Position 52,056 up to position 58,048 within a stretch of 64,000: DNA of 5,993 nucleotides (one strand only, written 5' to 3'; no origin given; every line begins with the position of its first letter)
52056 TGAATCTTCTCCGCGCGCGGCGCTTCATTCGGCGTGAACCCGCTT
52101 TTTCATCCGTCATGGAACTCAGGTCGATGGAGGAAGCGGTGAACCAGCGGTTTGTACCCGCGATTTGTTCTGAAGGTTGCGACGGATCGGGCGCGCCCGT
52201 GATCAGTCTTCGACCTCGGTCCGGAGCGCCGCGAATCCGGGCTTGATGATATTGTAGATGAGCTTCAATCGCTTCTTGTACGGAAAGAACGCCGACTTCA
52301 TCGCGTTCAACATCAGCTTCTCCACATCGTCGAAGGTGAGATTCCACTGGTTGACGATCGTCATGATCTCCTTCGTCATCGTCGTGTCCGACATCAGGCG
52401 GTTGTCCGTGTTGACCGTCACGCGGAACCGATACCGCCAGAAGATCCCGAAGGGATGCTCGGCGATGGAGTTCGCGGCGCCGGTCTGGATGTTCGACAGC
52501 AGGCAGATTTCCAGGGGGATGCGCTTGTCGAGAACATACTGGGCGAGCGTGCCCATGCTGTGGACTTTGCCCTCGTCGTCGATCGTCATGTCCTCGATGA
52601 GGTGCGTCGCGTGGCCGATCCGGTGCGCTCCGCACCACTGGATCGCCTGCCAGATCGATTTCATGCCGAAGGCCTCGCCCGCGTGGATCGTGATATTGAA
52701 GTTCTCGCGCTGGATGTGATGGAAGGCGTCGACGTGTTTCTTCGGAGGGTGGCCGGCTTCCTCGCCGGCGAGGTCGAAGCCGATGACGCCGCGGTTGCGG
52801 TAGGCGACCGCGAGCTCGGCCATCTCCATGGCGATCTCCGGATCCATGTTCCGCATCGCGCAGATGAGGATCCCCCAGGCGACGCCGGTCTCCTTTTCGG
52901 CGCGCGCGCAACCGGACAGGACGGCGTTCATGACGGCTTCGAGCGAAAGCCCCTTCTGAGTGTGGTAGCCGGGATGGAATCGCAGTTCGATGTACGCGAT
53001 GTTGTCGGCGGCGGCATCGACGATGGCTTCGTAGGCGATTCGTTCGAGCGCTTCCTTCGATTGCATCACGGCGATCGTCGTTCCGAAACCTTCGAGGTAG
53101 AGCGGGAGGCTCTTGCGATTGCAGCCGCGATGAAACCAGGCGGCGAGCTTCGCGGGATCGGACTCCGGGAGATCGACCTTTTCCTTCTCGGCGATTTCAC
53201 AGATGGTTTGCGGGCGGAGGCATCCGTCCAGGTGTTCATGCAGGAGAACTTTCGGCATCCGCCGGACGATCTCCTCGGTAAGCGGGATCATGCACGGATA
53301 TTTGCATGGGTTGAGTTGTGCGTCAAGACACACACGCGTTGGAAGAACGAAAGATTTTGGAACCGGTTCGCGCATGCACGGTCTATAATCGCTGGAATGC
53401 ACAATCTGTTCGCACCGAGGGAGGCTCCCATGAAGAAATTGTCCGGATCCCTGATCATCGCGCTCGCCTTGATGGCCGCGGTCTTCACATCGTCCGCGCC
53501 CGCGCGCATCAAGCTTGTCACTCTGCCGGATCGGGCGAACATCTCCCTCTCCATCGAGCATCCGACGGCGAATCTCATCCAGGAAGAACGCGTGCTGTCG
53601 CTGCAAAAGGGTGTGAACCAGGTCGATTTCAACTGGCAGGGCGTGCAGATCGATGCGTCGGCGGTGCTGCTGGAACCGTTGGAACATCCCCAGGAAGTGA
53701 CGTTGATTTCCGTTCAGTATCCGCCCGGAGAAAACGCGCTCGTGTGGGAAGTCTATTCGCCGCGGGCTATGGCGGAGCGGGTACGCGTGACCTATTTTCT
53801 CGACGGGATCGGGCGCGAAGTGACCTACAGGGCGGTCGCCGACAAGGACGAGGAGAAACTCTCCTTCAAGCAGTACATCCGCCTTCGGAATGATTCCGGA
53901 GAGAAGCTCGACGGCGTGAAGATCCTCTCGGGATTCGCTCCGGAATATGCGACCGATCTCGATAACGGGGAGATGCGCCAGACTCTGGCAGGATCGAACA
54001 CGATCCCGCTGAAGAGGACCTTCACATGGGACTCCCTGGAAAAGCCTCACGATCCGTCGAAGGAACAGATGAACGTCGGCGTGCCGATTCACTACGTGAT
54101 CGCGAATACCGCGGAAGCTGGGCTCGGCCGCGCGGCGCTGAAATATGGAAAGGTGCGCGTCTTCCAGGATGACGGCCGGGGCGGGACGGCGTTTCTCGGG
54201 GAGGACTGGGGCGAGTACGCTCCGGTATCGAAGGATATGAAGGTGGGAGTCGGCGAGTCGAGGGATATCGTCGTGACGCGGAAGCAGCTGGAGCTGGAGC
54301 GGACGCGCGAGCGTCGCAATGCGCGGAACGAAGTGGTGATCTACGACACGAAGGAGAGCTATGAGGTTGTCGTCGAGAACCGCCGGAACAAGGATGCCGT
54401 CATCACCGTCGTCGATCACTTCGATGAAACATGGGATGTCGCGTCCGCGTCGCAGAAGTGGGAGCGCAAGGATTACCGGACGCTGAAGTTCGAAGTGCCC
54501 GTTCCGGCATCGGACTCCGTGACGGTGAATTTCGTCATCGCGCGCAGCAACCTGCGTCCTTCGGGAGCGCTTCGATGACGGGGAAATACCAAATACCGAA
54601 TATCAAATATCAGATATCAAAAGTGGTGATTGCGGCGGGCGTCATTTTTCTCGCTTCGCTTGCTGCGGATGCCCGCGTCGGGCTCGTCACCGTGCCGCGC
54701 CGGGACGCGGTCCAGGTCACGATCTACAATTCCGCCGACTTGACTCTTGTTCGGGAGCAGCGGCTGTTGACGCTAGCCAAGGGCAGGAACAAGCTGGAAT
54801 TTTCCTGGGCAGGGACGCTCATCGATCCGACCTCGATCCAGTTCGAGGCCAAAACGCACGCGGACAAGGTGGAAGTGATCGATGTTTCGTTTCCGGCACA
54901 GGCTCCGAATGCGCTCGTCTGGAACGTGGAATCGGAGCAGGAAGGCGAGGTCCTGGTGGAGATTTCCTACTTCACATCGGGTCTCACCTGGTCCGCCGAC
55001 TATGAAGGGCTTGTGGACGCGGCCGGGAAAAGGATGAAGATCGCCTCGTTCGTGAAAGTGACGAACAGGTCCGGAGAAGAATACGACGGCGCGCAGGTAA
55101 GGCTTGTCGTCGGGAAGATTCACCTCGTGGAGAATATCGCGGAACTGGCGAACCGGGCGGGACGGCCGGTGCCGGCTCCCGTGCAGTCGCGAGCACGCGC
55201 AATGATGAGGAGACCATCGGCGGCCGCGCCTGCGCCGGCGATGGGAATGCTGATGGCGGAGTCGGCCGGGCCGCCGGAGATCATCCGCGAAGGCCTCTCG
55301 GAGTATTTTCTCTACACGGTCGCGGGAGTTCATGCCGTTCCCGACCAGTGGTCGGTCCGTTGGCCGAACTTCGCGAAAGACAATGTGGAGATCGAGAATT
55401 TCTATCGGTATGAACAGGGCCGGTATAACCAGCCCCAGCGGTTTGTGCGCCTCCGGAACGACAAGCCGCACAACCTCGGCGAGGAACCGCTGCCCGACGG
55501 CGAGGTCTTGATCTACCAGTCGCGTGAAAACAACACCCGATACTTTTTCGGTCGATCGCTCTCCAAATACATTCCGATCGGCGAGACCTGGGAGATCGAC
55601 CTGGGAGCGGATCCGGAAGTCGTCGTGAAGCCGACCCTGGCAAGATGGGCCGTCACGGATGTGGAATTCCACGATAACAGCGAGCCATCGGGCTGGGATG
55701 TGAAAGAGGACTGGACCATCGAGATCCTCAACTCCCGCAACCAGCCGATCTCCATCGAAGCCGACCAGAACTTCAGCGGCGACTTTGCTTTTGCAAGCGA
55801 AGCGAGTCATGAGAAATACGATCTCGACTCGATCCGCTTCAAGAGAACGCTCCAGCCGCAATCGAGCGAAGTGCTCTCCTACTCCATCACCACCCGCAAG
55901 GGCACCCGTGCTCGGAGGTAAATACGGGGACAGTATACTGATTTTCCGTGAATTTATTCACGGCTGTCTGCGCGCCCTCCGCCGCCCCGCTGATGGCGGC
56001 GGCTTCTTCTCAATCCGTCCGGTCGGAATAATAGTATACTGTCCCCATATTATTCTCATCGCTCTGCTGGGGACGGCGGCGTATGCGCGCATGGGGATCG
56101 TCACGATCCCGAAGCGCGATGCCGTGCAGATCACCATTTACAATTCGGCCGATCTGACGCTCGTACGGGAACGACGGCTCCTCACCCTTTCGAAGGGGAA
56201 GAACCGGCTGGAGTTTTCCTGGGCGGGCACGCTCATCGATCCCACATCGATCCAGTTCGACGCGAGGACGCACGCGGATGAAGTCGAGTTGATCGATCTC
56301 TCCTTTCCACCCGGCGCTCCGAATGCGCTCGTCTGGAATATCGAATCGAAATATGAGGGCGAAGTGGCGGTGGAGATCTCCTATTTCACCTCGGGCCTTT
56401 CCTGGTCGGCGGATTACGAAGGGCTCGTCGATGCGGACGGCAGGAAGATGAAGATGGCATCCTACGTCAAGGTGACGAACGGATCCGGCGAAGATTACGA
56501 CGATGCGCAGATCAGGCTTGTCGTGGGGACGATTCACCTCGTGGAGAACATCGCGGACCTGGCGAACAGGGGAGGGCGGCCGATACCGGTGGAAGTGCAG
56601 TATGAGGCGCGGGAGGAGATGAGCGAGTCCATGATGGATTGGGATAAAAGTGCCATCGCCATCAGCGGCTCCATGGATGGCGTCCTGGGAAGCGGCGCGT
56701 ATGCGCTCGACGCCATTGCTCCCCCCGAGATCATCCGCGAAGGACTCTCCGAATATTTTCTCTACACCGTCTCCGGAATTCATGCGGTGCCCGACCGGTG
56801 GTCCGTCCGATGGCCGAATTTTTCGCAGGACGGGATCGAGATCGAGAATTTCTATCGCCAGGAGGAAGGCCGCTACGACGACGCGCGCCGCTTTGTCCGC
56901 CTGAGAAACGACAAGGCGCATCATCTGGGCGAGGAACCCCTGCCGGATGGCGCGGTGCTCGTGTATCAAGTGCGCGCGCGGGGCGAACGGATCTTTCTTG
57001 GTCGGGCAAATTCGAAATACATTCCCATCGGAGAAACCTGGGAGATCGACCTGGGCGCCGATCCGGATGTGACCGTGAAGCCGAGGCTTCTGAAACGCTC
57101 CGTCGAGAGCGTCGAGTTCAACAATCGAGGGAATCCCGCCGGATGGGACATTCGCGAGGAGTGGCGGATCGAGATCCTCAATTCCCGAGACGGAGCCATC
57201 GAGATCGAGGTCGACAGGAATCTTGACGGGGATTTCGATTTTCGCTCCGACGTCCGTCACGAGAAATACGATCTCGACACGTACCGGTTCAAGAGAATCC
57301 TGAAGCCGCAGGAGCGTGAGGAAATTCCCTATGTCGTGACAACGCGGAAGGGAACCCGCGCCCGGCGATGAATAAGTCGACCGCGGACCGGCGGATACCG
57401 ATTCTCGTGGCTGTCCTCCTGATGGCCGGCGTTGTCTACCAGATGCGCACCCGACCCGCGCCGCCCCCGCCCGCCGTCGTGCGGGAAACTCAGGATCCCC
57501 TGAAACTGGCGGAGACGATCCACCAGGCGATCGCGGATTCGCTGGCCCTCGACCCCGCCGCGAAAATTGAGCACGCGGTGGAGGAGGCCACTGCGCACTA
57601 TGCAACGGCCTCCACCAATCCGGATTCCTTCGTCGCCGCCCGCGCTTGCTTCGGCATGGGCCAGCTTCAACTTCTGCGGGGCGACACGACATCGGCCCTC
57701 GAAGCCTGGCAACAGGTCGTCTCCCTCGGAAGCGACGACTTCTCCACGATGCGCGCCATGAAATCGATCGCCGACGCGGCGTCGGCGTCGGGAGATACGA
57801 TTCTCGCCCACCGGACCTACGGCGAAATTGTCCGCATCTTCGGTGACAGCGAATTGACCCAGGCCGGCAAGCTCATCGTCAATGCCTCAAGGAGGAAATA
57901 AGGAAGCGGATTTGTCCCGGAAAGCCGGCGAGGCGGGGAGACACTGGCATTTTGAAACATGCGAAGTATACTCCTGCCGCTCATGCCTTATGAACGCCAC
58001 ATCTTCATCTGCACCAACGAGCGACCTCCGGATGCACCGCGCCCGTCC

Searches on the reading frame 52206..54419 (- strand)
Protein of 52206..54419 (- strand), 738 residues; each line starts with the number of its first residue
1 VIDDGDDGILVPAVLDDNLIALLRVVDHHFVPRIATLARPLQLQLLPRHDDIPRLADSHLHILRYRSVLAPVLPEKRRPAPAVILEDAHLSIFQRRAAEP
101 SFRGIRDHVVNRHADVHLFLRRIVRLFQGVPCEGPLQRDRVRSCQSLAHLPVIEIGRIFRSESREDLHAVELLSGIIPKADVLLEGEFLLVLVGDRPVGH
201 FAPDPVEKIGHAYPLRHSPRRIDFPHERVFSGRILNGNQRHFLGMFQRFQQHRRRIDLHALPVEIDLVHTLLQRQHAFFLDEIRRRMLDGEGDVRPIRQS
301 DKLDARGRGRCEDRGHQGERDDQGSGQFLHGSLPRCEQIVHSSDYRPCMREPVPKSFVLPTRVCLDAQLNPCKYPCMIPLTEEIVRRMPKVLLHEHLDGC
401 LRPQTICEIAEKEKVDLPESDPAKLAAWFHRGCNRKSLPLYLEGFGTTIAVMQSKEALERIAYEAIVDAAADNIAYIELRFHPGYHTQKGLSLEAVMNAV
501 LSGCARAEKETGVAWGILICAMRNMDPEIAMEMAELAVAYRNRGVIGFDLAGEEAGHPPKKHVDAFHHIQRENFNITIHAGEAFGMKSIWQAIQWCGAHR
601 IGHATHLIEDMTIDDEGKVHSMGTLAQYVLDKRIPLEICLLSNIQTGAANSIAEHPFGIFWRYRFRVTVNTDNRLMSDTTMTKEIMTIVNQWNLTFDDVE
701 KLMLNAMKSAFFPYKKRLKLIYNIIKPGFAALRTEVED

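Call 53: search_protein_families(library=pfam, proteins=[window:52206-54419:-], max_evalue=0.0001)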
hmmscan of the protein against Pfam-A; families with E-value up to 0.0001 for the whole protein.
window:52206-54419:- (738 aa): 1 family
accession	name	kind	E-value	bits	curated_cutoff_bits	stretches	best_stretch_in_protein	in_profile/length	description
PF00962.28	A_deaminase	-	1.1e-97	327.5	27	1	389-726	1-329/330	Adenosine deaminase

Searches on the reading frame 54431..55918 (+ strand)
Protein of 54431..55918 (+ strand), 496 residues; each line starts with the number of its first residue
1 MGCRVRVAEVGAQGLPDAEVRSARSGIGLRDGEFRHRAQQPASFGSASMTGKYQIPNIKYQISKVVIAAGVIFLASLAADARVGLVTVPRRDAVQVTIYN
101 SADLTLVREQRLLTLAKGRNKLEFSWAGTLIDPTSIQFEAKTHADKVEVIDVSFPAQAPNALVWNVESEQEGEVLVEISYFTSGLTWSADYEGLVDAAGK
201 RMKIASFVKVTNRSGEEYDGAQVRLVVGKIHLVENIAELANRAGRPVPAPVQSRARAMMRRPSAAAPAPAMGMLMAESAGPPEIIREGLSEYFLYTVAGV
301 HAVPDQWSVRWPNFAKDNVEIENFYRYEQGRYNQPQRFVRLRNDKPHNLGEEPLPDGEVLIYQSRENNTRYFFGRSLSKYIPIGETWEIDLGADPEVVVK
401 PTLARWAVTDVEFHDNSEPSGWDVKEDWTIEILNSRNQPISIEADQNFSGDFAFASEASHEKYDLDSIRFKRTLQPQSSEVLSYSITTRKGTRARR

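Call 53: search_protein_families(library=pfam, proteins=[window:54431-55918:+], max_evalue=0.0001)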
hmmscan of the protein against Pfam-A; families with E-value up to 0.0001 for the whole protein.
window:54431-55918:+ (496 aa): 1 family
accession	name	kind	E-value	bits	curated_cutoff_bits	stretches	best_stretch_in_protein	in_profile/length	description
PF13598.12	DUF4139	-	3.6e-07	30.5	31.8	1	176-443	1-148/205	Domain of unknown function (DUF4139)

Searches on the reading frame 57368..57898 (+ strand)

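Call 53: search_protein_families(library=pfam, proteins=[window:57368-57898:+], max_evalue=0.0001)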
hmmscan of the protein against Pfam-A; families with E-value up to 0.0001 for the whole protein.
window:57368-57898:+ (177 aa): 1 family
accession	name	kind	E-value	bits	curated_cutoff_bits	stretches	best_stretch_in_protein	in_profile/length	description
PF17874.7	TPR_MalT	-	9.3e-05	22.3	45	0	74-165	22-117/336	MalT-like TPR region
